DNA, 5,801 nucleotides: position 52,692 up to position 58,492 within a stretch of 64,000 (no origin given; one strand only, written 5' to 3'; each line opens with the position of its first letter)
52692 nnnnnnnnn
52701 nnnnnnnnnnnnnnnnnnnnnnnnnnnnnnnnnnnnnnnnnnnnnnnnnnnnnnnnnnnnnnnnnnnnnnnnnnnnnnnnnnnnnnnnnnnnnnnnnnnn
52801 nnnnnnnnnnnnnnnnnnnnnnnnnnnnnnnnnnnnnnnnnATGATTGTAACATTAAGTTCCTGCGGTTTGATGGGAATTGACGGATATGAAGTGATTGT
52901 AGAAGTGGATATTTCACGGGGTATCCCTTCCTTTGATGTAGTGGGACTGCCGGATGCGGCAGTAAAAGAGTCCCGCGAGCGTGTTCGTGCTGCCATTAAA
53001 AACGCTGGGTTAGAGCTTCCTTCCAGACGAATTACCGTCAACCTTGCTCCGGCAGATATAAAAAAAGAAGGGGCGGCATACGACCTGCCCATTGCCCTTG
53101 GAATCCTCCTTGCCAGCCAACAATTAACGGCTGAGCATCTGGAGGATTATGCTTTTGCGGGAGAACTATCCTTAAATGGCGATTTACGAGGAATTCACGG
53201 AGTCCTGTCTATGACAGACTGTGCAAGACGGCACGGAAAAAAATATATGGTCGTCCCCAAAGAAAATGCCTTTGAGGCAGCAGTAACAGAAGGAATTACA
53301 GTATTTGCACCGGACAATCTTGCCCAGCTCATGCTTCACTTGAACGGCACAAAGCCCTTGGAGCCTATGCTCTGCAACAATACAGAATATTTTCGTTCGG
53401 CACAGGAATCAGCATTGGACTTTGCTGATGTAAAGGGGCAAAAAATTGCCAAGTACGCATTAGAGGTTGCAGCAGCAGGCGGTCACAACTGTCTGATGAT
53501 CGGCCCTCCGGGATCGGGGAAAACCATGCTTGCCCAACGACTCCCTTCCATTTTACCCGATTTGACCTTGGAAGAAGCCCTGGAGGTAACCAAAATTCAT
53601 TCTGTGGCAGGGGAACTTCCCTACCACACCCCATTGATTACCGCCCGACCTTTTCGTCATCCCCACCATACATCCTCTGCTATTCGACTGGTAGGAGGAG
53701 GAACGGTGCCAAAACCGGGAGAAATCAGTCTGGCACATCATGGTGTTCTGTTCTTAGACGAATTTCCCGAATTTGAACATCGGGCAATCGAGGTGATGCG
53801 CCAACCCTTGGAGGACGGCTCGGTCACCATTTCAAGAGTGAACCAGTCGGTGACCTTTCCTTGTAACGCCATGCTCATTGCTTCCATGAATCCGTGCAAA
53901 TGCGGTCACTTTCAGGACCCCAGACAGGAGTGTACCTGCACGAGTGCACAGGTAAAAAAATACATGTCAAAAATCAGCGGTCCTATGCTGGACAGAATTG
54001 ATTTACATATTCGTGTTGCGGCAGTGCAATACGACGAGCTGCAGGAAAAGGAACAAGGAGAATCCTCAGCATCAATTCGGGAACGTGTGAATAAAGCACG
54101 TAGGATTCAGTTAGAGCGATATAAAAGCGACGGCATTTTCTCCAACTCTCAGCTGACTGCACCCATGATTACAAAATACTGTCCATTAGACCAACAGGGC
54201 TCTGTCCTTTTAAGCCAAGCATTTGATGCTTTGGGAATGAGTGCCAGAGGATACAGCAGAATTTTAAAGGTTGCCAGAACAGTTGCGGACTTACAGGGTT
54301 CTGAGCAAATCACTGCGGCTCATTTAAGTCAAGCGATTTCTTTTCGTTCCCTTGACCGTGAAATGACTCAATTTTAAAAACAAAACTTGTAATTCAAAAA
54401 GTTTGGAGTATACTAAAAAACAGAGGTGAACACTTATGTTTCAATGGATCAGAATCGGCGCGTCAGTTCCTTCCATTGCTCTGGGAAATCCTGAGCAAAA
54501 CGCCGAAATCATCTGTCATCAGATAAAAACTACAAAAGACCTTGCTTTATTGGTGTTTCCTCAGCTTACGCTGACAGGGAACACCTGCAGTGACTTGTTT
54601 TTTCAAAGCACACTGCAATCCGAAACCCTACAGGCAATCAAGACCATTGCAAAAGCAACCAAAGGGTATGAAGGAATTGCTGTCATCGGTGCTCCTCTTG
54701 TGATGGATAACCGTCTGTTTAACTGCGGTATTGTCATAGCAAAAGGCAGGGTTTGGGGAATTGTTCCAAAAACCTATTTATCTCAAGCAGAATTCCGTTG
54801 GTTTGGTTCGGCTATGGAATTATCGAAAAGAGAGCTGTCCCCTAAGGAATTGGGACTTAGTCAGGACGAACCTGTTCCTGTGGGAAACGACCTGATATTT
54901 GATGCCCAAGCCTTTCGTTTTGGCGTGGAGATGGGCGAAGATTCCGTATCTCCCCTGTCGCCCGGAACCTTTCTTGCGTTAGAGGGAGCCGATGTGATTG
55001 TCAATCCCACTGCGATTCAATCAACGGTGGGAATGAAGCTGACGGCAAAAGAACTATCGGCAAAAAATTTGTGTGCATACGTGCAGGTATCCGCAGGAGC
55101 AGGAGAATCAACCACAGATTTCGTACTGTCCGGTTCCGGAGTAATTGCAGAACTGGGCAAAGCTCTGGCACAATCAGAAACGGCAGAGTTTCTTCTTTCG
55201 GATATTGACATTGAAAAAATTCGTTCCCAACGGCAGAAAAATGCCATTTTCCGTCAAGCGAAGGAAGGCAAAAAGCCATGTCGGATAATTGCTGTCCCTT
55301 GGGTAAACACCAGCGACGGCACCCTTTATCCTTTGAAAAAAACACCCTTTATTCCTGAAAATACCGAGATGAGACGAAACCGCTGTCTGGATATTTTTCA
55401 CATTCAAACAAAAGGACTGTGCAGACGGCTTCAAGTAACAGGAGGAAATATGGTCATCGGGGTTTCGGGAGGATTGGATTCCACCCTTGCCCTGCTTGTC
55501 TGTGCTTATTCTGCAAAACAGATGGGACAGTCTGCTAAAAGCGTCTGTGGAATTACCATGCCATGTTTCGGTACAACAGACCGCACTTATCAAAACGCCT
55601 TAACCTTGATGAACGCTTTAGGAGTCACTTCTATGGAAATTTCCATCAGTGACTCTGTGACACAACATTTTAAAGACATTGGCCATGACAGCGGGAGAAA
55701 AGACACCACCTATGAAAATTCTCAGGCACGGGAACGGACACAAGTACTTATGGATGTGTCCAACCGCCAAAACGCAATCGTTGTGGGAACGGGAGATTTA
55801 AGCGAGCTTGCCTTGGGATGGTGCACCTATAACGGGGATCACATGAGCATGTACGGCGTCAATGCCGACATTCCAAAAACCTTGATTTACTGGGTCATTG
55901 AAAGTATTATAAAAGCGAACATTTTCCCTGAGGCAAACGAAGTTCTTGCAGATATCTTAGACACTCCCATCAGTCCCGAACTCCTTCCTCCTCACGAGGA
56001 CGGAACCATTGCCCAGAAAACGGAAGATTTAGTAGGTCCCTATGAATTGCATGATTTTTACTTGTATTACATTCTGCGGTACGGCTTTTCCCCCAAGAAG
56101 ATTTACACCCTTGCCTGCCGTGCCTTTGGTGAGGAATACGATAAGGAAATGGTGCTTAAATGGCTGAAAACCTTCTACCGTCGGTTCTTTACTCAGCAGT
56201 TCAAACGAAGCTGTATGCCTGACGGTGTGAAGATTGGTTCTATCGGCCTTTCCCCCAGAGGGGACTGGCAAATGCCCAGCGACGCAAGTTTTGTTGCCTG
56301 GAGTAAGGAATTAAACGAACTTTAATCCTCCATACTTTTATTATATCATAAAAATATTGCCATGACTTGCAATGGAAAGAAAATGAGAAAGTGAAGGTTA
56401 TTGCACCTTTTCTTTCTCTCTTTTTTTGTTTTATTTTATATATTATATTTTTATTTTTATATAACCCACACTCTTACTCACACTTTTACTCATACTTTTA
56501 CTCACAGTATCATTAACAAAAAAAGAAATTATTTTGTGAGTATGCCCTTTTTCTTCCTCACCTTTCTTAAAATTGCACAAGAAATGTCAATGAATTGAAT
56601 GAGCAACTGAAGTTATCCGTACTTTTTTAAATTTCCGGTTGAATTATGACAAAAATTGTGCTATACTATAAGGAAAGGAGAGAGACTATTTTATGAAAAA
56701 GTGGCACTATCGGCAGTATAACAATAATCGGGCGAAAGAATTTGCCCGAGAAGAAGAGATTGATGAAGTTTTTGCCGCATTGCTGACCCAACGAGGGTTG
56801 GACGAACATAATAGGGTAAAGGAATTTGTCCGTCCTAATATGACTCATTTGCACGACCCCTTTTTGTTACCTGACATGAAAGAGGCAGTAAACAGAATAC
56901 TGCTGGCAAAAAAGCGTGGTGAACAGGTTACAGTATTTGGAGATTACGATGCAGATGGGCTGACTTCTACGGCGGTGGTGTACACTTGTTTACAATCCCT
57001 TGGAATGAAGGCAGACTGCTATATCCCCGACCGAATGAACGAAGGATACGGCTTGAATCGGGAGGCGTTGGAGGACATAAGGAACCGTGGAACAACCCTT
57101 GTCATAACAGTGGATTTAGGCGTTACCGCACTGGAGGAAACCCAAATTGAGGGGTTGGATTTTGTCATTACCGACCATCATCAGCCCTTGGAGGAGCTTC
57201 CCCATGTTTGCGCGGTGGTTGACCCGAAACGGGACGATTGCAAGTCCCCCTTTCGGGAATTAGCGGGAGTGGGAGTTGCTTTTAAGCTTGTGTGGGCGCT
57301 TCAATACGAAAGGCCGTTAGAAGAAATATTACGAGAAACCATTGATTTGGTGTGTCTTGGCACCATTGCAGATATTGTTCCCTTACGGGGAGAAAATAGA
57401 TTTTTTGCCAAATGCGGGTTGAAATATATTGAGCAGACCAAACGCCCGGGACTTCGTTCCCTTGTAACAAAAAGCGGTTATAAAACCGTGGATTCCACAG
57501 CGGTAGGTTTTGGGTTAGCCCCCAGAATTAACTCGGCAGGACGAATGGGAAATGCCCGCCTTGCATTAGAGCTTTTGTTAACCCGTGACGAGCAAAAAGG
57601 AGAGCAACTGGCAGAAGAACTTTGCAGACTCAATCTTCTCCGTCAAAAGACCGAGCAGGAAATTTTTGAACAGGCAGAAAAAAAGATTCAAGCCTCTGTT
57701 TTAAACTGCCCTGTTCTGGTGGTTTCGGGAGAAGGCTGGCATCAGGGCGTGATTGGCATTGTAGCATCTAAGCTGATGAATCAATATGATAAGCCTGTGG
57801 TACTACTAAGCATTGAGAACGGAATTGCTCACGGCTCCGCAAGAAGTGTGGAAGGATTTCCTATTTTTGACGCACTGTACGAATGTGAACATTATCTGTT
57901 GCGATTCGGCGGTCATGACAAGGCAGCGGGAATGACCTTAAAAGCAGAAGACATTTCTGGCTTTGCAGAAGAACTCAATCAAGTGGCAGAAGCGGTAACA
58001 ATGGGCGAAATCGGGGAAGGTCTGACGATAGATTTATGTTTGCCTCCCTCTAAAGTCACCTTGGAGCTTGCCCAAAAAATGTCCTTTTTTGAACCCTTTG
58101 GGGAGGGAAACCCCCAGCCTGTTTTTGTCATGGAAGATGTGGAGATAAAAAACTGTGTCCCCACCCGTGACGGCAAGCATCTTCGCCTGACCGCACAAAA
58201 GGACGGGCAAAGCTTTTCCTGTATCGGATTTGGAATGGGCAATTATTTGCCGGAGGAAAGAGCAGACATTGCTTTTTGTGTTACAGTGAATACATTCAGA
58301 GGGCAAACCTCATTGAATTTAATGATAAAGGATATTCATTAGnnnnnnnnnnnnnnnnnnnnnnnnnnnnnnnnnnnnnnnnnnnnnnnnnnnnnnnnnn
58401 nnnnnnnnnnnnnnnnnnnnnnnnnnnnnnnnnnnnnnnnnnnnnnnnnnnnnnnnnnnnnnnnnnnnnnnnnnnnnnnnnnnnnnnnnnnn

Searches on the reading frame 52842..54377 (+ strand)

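Call 49: search_protein_families(library=pfam, proteins=[window:52842-54377:+], max_evalue=0.00001)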
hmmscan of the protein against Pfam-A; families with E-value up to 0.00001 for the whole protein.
window:52842-54377:+ (511 aa): 5 families
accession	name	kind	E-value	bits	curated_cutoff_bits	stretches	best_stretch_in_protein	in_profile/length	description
PF01078.27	Mg_chelatase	-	2.2e-95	318.4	20.3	1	193-399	1-206/207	Magnesium chelatase, subunit ChlI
PF13541.12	ChlI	-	6.1e-48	162.1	27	1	20-142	1-121/121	Subunit ChlI of Mg-chelatase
PF13335.12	Mg_chelatase_C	-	5.4e-33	113.9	26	1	406-502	1-94/94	Magnesium chelatase, subunit ChlI C-terminal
PF07728.20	AAA_5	-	2.8e-08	34.3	22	1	217-353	2-125/139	AAA domain (dynein-related subfamily)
PF00493.29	MCM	-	1.1e-06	28.4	23.3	0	289-390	111-202/224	MCM P-loop domain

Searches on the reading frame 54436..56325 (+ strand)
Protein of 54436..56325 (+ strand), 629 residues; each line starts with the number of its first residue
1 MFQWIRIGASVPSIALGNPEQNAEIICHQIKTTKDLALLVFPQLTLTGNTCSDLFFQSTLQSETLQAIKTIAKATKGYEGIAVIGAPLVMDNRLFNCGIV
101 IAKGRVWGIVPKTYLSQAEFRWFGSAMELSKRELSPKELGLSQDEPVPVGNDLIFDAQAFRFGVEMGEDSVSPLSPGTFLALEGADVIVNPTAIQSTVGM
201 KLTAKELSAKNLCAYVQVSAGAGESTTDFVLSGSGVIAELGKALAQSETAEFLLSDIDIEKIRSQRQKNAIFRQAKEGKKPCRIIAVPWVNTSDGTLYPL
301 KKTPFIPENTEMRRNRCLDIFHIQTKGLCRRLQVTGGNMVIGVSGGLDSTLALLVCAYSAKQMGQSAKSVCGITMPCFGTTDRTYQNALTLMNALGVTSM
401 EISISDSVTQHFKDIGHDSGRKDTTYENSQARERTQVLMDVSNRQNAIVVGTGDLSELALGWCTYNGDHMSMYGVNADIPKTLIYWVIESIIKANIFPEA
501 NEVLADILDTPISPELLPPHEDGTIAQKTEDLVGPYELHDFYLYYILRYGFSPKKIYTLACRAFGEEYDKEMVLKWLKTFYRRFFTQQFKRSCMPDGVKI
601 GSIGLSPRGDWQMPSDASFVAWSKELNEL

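Call 49: search_protein_families(library=pfam, proteins=[window:54436-56325:+], max_evalue=0.00001)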
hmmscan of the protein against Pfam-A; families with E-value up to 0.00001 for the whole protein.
window:54436-56325:+ (629 aa): 2 families
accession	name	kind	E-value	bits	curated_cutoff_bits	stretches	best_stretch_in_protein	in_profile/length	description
PF02540.23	NAD_synthase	-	2.1e-24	86.4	21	1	338-483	20-158/242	NAD synthase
PF00795.27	CN_hydrolase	-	5.1e-07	29.7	23.2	1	28-267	26-256/256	Carbon-nitrogen hydrolase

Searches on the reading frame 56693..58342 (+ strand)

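Call 49: search_protein_families(library=pfam, proteins=[window:56693-58342:+], max_evalue=0.00001)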
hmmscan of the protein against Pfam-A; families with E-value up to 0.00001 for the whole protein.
window:56693-58342:+ (549 aa): 3 families
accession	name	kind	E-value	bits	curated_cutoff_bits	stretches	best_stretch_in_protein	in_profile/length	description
PF17768.7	RecJ_OB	-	4.8e-28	97.8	27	1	446-547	1-107/107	RecJ OB domain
PF01368.27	DHH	-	2.8e-23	83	28.1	1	78-224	1-125/125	DHH family, N-terminal domain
PF02272.25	DHHA1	-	1.2e-17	64.7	25.9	1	340-433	3-101/102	DHHA1 domain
